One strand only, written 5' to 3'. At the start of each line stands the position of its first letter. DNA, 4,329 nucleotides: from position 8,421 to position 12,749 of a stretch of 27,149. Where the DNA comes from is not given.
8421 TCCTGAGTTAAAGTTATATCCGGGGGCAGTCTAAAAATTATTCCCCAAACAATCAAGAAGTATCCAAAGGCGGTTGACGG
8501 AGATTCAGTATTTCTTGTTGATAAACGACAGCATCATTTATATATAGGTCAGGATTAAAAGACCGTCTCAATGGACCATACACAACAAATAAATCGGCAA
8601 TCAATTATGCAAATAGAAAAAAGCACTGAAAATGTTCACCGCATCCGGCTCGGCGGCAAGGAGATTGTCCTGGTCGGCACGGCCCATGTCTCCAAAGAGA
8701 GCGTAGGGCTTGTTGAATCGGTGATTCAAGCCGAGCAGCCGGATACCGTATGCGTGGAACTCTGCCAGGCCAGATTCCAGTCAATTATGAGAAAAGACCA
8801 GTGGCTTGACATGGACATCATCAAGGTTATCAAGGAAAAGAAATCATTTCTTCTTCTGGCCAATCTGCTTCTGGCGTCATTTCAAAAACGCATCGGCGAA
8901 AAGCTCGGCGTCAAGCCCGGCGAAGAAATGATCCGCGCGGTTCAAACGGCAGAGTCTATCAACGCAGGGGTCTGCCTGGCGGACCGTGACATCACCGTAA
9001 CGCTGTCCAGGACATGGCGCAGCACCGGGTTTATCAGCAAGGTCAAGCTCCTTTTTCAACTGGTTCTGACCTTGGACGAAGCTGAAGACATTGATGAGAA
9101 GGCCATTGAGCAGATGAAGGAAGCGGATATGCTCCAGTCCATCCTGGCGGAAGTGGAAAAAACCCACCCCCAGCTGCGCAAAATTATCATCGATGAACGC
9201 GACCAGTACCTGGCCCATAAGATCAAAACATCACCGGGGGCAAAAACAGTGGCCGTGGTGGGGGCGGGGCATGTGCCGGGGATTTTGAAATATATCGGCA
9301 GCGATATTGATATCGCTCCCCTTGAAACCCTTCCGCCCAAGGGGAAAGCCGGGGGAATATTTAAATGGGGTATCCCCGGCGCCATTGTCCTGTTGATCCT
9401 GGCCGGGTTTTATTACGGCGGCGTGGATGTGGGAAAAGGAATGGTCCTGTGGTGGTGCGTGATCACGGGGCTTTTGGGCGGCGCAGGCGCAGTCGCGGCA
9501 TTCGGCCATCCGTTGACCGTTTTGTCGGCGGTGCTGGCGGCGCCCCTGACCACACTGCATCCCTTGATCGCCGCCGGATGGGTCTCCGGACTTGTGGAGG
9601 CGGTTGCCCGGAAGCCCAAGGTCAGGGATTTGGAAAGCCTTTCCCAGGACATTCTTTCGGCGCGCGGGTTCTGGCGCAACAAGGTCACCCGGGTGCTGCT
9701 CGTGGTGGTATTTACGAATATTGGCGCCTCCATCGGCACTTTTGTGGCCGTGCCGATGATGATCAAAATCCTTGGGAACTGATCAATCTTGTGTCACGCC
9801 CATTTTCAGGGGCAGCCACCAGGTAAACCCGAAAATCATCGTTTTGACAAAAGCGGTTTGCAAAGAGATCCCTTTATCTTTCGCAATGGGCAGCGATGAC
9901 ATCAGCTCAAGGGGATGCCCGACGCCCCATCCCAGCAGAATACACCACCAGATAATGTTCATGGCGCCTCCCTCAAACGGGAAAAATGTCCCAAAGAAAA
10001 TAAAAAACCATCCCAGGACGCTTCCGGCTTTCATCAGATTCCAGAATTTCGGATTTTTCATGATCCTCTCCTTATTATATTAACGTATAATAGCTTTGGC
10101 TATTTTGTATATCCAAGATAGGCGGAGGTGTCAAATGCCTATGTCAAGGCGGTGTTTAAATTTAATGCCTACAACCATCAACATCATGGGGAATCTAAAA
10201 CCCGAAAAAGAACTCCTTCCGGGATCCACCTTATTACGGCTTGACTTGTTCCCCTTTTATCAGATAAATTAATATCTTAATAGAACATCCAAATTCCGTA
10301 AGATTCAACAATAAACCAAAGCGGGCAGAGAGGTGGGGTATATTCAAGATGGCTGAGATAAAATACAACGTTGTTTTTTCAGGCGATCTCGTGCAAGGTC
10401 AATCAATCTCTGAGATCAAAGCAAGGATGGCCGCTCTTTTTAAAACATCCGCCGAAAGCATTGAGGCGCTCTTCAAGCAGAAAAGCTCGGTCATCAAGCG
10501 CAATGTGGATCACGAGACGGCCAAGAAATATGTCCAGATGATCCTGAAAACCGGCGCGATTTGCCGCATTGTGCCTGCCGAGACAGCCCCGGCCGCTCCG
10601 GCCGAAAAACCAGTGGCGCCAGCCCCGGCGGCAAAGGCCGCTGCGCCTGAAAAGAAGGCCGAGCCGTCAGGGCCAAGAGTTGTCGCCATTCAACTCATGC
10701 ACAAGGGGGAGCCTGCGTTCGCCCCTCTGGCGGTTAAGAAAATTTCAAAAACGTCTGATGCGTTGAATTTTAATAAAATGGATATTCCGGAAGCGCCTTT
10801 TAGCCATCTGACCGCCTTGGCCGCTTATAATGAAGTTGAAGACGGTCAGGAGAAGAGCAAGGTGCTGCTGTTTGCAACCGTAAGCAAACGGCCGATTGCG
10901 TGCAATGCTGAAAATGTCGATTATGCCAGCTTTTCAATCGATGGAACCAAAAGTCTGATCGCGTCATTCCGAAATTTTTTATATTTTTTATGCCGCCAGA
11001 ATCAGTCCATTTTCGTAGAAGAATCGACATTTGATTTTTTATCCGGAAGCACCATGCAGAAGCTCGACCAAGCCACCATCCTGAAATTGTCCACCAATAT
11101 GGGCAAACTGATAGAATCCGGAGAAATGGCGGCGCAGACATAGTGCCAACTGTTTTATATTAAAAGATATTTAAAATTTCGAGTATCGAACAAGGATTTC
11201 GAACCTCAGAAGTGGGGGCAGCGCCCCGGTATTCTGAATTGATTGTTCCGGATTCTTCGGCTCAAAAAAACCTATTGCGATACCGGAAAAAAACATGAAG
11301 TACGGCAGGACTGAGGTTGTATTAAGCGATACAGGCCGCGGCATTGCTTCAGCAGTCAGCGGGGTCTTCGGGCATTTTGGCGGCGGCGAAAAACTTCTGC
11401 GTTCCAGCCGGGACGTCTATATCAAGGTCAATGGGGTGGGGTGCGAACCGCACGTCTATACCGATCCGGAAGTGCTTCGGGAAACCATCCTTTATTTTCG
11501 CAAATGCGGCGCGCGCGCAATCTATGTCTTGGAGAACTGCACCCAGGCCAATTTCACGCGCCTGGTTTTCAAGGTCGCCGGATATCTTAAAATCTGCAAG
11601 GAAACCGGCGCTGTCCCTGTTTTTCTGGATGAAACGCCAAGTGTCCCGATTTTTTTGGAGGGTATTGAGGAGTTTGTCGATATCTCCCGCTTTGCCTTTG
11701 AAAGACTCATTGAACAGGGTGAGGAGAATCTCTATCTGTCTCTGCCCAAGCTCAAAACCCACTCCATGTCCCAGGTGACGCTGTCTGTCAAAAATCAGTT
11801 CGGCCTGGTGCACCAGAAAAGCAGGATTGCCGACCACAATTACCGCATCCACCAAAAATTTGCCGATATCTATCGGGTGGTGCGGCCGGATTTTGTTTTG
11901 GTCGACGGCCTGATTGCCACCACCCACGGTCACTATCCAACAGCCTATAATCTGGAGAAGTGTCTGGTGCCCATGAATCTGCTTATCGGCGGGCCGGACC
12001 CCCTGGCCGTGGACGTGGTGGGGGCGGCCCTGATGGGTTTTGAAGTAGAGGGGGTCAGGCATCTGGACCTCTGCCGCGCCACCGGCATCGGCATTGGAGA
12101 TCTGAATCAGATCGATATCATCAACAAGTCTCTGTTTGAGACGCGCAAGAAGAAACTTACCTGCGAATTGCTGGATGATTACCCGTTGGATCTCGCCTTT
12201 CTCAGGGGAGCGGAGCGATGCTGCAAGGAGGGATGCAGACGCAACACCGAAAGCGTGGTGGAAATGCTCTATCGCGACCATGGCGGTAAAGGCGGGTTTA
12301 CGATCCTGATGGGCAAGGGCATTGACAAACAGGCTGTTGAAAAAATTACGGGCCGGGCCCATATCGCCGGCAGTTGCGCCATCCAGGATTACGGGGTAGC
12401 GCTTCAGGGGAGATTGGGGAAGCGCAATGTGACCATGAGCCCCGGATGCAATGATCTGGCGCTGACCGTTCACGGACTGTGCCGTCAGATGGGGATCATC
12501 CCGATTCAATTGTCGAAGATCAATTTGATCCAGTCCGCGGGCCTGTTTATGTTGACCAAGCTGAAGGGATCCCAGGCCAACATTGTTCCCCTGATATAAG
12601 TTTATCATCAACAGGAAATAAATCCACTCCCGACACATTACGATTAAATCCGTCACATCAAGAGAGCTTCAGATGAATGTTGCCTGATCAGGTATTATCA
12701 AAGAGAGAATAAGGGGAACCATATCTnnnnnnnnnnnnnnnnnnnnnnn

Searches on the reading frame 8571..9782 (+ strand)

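Call 71: search_protein_families(library=pfam, proteins=[window:8571-9782:+], max_evalue=0.00001)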
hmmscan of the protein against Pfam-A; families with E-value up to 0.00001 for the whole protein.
window:8571-9782:+ (403 aa): 1 family
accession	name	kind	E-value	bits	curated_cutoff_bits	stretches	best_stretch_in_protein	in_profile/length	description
PF01963.22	TraB_PrgY_gumN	-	1.9e-38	133.2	26.8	1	22-239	2-248/263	TraB/PrgY/gumN family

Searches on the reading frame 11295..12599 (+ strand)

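Call 71: search_protein_families(library=pfam, proteins=[window:11295-12599:+], max_evalue=0.00001)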
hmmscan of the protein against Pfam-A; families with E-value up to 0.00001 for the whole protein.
window:11295-12599:+ (434 aa): 1 family
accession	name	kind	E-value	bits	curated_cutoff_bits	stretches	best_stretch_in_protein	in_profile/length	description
PF04015.17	DUF362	-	2.9e-32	112.8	24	1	41-244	1-199/200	Domain of unknown function (DUF362)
